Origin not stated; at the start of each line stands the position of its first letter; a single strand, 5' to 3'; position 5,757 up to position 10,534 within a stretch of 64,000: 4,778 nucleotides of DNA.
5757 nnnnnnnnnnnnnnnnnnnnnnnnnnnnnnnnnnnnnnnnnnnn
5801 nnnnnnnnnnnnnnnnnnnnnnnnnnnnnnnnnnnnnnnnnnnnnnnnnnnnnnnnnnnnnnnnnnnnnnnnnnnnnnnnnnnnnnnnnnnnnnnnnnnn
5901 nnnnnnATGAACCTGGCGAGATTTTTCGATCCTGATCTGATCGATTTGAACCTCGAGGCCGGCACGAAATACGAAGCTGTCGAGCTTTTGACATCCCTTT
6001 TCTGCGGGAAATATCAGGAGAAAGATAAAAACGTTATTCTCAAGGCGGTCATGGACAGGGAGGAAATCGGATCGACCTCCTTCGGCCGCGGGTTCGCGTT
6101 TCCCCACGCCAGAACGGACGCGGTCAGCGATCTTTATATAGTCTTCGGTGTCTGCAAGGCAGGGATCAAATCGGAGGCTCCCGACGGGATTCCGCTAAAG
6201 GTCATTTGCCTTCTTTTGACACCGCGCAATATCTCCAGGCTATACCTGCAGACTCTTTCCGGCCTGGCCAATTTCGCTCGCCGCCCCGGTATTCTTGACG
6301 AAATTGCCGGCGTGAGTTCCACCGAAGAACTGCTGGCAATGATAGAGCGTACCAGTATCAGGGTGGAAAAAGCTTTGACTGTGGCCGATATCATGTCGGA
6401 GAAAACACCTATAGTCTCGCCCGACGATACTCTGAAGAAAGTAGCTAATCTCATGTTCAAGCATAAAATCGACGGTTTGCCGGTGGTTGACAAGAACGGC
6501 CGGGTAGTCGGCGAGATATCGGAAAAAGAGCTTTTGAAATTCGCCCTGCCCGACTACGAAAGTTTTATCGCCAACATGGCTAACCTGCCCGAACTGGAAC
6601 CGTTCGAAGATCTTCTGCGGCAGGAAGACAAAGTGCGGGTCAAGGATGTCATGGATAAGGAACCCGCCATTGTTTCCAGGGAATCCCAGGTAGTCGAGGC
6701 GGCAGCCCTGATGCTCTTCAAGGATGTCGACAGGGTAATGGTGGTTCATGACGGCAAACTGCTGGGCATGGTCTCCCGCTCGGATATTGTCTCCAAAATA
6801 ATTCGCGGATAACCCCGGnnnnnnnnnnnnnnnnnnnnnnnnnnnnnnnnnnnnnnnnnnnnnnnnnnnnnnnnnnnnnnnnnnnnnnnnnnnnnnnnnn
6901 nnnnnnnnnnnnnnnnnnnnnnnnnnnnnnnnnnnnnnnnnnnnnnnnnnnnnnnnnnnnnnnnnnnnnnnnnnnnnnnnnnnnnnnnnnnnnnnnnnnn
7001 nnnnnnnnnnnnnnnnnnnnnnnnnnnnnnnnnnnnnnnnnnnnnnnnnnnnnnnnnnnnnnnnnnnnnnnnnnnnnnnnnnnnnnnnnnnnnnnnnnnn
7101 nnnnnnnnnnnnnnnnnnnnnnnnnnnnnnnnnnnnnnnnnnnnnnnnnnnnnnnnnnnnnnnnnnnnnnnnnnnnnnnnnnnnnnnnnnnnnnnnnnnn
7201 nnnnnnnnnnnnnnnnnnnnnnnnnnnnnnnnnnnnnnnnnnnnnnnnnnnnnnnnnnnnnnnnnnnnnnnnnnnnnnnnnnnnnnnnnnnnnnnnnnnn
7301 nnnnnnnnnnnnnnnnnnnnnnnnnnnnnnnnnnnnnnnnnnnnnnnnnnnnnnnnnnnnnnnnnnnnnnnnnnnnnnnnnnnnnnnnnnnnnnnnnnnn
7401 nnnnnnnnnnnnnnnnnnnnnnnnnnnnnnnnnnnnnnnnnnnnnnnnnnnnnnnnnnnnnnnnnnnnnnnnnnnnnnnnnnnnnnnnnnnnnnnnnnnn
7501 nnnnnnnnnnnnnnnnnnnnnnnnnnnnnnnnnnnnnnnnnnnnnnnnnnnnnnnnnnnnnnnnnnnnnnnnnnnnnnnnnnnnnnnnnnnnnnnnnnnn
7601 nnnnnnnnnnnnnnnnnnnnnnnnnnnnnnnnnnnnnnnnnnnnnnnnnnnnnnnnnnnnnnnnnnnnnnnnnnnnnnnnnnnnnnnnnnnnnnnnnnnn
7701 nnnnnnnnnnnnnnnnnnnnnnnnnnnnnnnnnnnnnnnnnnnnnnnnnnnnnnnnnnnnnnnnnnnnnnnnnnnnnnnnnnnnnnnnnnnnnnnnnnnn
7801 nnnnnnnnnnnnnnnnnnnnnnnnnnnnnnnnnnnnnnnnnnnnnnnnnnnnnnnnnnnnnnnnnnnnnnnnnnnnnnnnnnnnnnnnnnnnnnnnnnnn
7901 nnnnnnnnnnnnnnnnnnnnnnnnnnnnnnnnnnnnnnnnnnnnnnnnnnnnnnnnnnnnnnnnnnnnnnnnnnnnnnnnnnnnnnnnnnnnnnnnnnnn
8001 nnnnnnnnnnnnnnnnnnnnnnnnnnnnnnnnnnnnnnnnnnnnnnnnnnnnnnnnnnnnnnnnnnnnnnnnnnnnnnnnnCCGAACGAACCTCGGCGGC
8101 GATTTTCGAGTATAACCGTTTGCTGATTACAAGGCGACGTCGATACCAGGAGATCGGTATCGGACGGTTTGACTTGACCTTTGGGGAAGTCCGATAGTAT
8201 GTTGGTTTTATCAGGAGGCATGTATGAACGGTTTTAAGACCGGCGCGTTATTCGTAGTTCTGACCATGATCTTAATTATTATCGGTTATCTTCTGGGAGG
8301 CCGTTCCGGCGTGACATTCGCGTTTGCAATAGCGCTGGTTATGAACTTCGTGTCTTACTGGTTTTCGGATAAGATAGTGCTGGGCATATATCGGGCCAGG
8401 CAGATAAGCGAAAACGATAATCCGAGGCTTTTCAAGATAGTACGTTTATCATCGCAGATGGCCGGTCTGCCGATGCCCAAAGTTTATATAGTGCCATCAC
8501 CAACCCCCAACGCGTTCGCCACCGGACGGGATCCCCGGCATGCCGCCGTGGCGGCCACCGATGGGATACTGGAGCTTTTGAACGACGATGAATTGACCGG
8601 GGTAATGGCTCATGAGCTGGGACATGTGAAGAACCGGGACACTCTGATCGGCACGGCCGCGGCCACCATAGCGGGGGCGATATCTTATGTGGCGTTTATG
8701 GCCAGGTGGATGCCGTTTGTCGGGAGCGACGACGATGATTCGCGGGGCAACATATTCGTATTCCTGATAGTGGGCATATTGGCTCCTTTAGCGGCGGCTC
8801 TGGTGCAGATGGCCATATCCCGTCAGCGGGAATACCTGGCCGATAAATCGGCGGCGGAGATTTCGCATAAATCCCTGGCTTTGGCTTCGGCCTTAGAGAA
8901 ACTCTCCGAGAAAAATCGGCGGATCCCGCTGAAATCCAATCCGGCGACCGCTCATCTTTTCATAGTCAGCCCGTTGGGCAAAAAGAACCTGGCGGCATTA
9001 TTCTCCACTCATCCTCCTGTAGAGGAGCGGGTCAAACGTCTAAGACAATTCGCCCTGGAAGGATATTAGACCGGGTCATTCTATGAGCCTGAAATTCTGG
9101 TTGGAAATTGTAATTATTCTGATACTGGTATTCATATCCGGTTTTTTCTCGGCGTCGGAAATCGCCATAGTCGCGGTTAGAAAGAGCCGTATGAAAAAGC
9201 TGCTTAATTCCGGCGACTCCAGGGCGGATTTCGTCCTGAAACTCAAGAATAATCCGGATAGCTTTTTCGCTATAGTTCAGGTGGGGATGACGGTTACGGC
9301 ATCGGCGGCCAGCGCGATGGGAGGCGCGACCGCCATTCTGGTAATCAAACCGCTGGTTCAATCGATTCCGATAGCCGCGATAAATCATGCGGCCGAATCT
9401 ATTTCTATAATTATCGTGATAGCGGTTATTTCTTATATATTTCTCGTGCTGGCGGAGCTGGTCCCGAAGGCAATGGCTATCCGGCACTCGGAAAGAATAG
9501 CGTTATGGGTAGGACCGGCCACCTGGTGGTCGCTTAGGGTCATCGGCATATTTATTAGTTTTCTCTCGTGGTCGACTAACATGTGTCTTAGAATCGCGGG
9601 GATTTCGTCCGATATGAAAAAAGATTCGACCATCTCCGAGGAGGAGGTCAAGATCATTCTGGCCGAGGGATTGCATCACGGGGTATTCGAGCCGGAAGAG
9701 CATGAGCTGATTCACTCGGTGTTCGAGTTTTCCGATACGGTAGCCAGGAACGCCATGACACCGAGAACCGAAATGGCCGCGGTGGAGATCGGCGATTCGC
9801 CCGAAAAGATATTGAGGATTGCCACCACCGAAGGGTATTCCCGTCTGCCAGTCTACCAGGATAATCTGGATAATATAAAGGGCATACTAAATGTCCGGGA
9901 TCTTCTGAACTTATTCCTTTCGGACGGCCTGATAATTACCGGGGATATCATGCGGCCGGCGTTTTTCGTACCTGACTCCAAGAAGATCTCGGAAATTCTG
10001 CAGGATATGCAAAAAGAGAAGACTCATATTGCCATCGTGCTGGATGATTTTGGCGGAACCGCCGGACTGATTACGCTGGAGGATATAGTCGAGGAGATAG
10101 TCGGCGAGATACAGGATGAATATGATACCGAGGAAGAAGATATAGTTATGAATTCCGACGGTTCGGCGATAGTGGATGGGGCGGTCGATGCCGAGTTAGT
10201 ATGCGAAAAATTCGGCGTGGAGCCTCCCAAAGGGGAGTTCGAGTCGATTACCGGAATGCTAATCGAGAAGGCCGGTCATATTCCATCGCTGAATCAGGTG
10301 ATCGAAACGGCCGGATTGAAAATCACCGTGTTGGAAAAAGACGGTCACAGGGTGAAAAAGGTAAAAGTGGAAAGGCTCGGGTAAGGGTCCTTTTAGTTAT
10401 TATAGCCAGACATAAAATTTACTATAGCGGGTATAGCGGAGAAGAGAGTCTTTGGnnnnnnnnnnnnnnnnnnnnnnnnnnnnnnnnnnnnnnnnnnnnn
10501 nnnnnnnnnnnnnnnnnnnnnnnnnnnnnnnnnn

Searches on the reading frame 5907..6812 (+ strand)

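Call 60: search_protein_families(library=ncbifam, proteins=[window:5907-6812:+], max_evalue=1e-15)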
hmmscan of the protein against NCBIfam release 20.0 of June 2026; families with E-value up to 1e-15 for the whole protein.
window:5907-6812:+ (301 aa): 1 family
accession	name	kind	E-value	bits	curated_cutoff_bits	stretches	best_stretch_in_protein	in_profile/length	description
TIGR00848.1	fruA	subfamily_domain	3.4e-17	62.6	103.5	1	7-123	2-119/129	fructose PTS transporter subunit IIA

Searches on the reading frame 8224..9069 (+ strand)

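Call 60: search_protein_families(library=ncbifam, proteins=[window:8224-9069:+], max_evalue=1e-15)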
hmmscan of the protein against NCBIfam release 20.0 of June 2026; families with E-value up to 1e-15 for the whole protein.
window:8224-9069:+ (281 aa): 8 families
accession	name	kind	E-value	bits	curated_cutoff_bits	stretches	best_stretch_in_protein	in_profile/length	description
NF002826.0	PRK03001.1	equivalog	3.6e-108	361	369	1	1-277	2-279/285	zinc metalloprotease HtpX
NF002363.0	PRK01345.1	equivalog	9e-101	337.1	422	1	1-278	1-280/318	zinc metalloprotease HtpX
NF002839.0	PRK03072.1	equivalog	1.3e-94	316.5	412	1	1-278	7-286/291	zinc metalloprotease HtpX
NF003425.0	PRK04897.1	equivalog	1.6e-79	267.2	355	1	4-275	11-297/298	zinc metalloprotease HtpX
NF002669.0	PRK02391.1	equivalog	3.5e-68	229.9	341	1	9-277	19-292/298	zinc metalloprotease HtpX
NF003965.0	PRK05457.1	equivalog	3e-40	138.4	245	1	10-275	15-283/285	protease HtpX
NF002775.0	PRK02870.1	equivalog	4.5e-39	134.6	285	1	33-274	76-334/338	zinc metalloprotease HtpX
NF002322.0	PRK01265.1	equivalog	2.1e-30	106.3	275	1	9-230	20-250/325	zinc metalloprotease HtpX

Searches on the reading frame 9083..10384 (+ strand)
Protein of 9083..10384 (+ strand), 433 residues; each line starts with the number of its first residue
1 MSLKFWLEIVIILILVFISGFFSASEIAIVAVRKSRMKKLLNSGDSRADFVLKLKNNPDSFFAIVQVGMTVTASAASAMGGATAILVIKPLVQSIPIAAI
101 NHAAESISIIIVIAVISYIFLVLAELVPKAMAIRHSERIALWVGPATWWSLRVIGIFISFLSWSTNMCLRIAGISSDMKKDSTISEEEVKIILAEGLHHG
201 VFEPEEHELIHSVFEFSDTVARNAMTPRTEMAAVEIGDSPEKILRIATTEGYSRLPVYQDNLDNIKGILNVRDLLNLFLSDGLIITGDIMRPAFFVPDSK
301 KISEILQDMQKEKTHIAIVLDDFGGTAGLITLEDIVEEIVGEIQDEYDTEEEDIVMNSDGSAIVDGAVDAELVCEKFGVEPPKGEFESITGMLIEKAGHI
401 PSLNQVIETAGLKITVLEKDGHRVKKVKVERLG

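Call 60: search_protein_families(library=ncbifam, proteins=[window:9083-10384:+], max_evalue=1e-15)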
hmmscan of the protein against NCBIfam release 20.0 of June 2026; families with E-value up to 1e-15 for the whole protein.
window:9083-10384:+ (433 aa): 4 families
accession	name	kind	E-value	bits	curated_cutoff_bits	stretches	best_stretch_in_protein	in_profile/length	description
NF052568.1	PolamExpPaeASal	equivalog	4.4e-70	236.6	500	1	8-430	4-423/424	polyamine export protein PaeA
TIGR03520.1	GldE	subfamily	1.1e-67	228.9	376.05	1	13-430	2-406/408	gliding motility-associated protein GldE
NF008604.1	PRK11573.1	equivalog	5e-55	187.1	475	1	9-431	10-418/428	hypothetical protein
NF011675.0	PRK15094.1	equivalog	1.4e-39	136.2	379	1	195-429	43-279/292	CNNM family magnesium/cobalt transport protein CorC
